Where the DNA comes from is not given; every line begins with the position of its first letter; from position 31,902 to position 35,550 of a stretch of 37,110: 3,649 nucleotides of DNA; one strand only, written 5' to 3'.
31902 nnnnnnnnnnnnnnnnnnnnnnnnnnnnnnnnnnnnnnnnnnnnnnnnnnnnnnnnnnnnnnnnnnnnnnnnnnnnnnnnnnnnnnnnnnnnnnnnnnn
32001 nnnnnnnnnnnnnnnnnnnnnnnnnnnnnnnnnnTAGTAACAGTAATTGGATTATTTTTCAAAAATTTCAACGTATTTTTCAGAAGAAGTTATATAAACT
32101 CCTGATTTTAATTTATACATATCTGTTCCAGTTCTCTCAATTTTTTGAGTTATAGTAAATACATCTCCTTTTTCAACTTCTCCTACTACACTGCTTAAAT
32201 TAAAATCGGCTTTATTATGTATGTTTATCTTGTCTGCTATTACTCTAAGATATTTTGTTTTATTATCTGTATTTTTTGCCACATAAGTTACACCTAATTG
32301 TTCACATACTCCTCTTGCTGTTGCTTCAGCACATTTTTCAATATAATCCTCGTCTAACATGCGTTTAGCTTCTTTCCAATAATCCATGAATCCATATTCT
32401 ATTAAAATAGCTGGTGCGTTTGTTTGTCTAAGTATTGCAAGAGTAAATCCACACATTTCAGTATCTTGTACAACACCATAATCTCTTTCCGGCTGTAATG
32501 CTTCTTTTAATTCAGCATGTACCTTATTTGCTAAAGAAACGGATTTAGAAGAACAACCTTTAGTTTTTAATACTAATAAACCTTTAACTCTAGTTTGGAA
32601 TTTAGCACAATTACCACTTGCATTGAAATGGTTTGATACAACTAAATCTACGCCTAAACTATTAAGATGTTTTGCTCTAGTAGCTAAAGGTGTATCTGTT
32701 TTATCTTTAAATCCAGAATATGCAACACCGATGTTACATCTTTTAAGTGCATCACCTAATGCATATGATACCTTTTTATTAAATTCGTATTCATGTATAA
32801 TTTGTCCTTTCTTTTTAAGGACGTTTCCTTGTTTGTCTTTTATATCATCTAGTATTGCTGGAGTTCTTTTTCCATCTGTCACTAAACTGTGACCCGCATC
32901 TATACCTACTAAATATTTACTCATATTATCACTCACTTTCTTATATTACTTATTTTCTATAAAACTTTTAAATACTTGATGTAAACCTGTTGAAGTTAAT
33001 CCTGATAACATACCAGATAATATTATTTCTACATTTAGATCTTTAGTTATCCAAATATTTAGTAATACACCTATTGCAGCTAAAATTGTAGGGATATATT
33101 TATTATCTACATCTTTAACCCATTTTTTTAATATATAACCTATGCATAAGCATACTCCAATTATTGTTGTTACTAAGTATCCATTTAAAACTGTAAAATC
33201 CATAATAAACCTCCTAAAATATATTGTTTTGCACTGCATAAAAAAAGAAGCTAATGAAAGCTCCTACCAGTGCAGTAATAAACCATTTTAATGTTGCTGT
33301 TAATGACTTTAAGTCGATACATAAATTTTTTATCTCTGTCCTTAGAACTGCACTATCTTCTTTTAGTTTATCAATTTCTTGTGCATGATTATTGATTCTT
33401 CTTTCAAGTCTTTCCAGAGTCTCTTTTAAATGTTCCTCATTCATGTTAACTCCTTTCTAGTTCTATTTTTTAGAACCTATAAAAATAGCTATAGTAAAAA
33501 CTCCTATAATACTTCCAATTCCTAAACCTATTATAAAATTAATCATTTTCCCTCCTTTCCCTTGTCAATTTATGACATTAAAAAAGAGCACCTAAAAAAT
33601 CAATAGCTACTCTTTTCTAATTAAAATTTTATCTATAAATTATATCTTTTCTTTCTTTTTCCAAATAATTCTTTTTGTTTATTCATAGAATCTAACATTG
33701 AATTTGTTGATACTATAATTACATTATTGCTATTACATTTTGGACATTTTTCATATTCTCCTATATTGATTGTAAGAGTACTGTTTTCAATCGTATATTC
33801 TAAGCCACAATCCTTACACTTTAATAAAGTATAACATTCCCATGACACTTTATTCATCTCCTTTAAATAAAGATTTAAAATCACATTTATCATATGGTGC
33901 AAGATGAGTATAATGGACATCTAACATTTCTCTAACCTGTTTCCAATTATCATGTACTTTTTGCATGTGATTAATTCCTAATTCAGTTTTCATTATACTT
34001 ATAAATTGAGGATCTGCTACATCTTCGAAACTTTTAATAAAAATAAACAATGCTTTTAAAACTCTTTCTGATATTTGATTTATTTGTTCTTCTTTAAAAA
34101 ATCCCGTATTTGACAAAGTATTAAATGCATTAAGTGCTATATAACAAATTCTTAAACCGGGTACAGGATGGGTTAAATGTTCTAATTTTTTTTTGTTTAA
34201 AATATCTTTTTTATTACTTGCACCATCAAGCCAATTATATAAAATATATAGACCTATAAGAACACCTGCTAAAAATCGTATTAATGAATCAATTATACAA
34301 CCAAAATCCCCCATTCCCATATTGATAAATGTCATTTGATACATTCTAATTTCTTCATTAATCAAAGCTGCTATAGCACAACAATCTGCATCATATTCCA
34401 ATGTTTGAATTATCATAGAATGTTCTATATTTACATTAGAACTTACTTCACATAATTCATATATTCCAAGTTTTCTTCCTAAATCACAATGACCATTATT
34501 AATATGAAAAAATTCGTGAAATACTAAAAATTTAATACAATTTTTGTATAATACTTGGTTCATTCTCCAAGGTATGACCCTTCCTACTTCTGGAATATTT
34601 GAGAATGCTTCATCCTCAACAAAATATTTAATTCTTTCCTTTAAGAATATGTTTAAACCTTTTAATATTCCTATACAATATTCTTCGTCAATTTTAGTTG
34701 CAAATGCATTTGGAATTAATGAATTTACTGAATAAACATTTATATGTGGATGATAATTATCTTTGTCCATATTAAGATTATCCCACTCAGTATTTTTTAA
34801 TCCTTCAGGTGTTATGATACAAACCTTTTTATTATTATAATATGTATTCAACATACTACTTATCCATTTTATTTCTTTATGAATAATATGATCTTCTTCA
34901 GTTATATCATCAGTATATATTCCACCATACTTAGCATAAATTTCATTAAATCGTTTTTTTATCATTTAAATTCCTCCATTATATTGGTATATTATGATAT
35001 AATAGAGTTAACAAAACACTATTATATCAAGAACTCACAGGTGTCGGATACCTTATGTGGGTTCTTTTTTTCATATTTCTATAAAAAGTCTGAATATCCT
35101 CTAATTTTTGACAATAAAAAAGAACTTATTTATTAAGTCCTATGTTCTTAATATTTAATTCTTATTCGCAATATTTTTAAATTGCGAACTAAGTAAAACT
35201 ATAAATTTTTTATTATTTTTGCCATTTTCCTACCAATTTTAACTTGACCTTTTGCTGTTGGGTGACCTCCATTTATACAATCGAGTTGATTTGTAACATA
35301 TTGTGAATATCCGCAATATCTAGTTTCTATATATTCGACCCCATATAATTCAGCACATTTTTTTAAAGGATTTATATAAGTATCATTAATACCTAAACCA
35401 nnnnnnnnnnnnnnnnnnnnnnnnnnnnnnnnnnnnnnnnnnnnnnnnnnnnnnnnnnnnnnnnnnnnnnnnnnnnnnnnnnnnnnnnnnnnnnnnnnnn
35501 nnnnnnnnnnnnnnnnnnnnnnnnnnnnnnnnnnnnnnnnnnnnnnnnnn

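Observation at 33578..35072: Terminator-bounded two-gene cassette: M48/ImmA-like HExxH metallopeptidase plus a translationally coupled zinc-ribbon protein, between the tail fibres and the lysis genes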

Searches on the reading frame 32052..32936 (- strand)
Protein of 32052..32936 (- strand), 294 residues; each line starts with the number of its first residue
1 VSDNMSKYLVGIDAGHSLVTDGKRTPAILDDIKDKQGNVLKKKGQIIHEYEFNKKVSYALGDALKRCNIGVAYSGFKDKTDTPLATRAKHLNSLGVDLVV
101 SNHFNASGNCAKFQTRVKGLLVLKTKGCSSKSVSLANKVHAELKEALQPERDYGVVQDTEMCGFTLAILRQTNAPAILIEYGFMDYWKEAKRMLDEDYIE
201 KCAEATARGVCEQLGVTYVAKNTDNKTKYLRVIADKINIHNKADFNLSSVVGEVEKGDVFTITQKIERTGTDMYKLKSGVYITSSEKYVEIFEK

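Call 14: search_protein_families(library=pfam, proteins=[window:32052-32936:-], max_evalue=0.001)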
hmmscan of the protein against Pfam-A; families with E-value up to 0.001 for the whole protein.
window:32052-32936:- (294 aa): 2 families
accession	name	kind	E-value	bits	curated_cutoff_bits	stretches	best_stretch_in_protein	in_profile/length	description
PF01520.23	Amidase_3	-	2.5e-26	93.2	27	1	10-211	1-173/174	N-acetylmuramoyl-L-alanine amidase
PF19087.6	DUF5776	-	1e-06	29.2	27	1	226-289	5-67/67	Domain of unknown function (DUF5776)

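Call 15: search_protein_families(library=phrogs, proteins=[window:32052-32936:-], max_evalue=0.001)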
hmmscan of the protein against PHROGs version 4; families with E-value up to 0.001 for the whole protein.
window:32052-32936:- (294 aa): 3 families
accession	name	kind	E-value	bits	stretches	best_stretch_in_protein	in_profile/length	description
phrog_435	-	lysis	5e-28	99.4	1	4-268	109-338/556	endolysin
phrog_2742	-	lysis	8.1e-14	52.8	1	70-226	50-193/318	endolysin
phrog_2338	-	lysis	3.4e-06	27.7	1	170-291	226-345/346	endolysin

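Call 93: search_dna_similar(query=window:32052-32936:-, collection=phages, mode=protein, max_rows=12)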
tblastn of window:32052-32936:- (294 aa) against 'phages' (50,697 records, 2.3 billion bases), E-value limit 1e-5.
Records with a match: 62; places in all: 62; records where one place covers at least 80% of the query: 6.
Best place of each record, by identity: <60% 62.
By first word of the organism name: Bacillus 30; Geobacillus 11; Clostridium 5; Bacteriophage 2; Lysinibacillus 2; Tenacibaculum 2; Deep-sea 2; Anoxybacillus 2; Weizmannia 1; Sporosarcina 1; and 4 more.
By host as written in the record: Bacillus subtilis 11; - 7; Clostridium perfringens 5; Geobacillus thermodenitrificans 5; Bacillus alcalophilus CGMCC 1.3604 3; Lysinibacillus fusiformis 2; Bacillus cereus 2; Bacillus megaterium str. ATCC 43725 2; and 19 more.
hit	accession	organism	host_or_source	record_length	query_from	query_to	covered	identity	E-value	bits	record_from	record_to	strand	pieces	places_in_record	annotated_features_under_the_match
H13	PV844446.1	Bacillus phage 279BB001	Bacillus subtilis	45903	4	294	99%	33.0%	4e-16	84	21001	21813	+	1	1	endolysin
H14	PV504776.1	Bacillus phage 268TH003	Bacillus subtilis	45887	4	291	98%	31.4%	6e-15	81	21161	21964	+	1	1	endolysin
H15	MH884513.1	Bacillus phage vB_BpsS-36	Bacillus pseudalcaliphilus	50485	6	274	91%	31.3%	5e-19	93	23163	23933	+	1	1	lytC: N-acetylmuramoyl-L-alanine amidase precursor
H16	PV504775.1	Bacillus phage 268TH008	Bacillus subtilis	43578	3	293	99%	28.8%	4e-12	72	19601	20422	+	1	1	endolysin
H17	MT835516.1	Bacteriophage sp.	human fecal samples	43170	10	294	97%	27.4%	4e-11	69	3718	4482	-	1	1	record has no annotation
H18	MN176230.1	Bacillus phage 056SW001B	Bacillus subtilis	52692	5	218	73%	35.8%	7e-23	103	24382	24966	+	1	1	33: lysin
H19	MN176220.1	Bacillus phage 019DV002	Bacillus subtilis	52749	5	218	73%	35.8%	7e-23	103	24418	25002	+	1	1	32: lysin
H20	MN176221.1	Bacillus phage 019DV004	Bacillus subtilis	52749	5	218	73%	35.8%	7e-23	103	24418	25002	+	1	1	32: lysin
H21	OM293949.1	Weizmannia phage Youna2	Weizmannia coagulans KACC 15983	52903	6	291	97%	26.5%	8e-12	71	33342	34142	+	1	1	N-acetylmuramoyl-L-alanine amidase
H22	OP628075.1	Lysinibacillus phage vB_LfM_LysYB1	Lysinibacillus fusiformis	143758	3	220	74%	34.2%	2e-22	102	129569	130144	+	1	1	hypothetical protein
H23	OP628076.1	Lysinibacillus phage vB_LfM_LysYB2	Lysinibacillus fusiformis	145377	3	220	74%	34.2%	2e-22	102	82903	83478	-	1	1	hypothetical protein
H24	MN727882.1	Geobacillus phage GBK1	Geobacillus kaustophilus ATCC 8005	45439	4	225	76%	31.9%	9e-21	98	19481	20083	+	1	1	N-acetylmuramyl-L-alanine amidase | hypothetical protein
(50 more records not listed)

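Call 107: find_related_loci(query=window:32052-32936:-, collection=viral_contigs, flank=5000)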
Query window:32052-32936:- (294 aa) in viral_contigs; peptide patterns used: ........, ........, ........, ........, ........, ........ (x = any residue, [..] = any of these).
48 stretches matched a pattern; 40 encode a relative of the query (tblastn E <= 1e-3); 39 distinct loci.
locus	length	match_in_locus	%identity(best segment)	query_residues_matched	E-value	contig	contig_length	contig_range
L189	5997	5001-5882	97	1-294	0e+0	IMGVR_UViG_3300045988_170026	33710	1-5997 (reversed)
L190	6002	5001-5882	95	1-294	0e+0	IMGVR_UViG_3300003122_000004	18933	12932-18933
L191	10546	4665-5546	94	1-294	0e+0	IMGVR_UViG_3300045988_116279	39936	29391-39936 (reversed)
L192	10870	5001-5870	97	5-294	0e+0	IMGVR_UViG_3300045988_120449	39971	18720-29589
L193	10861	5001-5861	76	5-290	9e-148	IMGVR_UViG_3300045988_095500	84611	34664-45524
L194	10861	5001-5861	76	5-290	2e-146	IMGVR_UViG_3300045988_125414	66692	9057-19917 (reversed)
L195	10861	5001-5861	75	5-290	6e-146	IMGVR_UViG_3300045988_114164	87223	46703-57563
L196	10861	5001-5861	75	5-290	2e-145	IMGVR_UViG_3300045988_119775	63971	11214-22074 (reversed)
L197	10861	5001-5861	75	5-290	1e-144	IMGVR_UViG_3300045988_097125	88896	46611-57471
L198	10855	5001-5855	73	7-290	1e-137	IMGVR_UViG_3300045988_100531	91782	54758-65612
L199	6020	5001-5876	66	8-294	3e-121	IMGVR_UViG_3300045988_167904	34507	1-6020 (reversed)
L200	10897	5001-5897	58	7-294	4e-107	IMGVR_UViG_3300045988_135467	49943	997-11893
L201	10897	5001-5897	57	7-294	1e-105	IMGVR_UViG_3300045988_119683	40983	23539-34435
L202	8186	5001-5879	56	3-294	2e-102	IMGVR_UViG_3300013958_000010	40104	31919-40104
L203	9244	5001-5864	57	7-294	2e-102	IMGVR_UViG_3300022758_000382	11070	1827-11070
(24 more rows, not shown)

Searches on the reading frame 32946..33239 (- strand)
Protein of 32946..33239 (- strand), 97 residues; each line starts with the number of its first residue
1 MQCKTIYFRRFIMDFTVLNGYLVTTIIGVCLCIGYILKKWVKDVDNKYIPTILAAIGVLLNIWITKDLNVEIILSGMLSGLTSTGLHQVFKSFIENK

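Call 14: search_protein_families(library=pfam, proteins=[window:32946-33239:-], max_evalue=0.001)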
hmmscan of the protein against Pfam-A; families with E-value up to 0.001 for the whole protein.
window:32946-33239:- (97 aa): 1 family
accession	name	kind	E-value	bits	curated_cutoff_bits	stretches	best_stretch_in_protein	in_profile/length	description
PF16079.10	Phage_holin_5_2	-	1.1e-17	64.5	29.2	1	26-92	1-75/76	Phage holin family Hol44, in holin superfamily V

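Call 15: search_protein_families(library=phrogs, proteins=[window:32946-33239:-], max_evalue=0.001)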
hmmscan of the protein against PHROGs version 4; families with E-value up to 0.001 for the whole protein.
window:32946-33239:- (97 aa): 2 families
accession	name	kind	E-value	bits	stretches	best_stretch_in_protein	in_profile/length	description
phrog_1129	-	lysis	1.7e-22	80.2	1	16-96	4-83/86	holin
phrog_1299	-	lysis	7.9e-07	29.8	1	24-92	11-82/100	holin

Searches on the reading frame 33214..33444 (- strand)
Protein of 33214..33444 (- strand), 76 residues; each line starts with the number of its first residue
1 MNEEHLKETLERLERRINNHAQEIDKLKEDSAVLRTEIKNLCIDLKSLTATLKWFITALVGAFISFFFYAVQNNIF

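Call 14: search_protein_families(library=pfam, proteins=[window:33214-33444:-], max_evalue=0.001)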
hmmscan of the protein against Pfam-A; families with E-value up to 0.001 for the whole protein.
window:33214-33444:- (76 aa): 1 family
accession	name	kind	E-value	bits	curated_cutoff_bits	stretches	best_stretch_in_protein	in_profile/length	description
PF10779.14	XhlA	-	1.5e-25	89.6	34.7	1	5-71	1-67/67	Haemolysin XhlA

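Call 15: search_protein_families(library=phrogs, proteins=[window:33214-33444:-], max_evalue=0.001)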
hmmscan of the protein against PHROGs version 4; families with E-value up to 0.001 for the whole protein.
window:33214-33444:- (76 aa): 2 families
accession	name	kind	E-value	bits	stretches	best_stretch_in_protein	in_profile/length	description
phrog_1193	-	other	8.5e-23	81.2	1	1-76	6-75/76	hemolysin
phrog_689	-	lysis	1.1e-05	26.6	1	6-70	14-84/91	holin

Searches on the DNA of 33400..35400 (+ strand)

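Call 7: search_dna_similar(query=window:33400-35300:+, collection=phages, mode=near)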
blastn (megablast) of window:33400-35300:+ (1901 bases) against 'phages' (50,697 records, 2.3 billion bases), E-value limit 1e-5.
No match.

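Call 60: search_rna_families(source=window, start=33400, end=35400, threshold=evalue, max_evalue=10)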
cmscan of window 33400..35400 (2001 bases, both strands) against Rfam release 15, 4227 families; matches with E-value up to 10: 5.
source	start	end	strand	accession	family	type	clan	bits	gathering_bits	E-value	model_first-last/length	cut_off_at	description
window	34522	34574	-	RF01810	pntA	Gene; sRNA;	-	19.3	54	8.4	1-62/62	no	pntA sRNA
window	34963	35032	-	RF02934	caiA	Gene; sRNA;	-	18.7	55.5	6.1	1-78/78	no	caiA RNA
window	34726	34790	-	RF03918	mir-4922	Gene; miRNA;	-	18.1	82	8.3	1-65/65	no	mir-4922 microRNA precursor family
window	35161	35213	-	RF00425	SNORA18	Gene; snRNA; snoRNA; HACA-box;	CL00038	17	70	8.9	60-117/132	no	Small nucleolar RNA SNORA18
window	33416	33479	-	RF00459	MPMV_package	Cis-reg;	-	14.4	54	2.8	138-206/279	no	Mason-Pfizer monkey virus packaging signal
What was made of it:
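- Tried and rejected: Rfam gave nothing for the leader (call 60).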
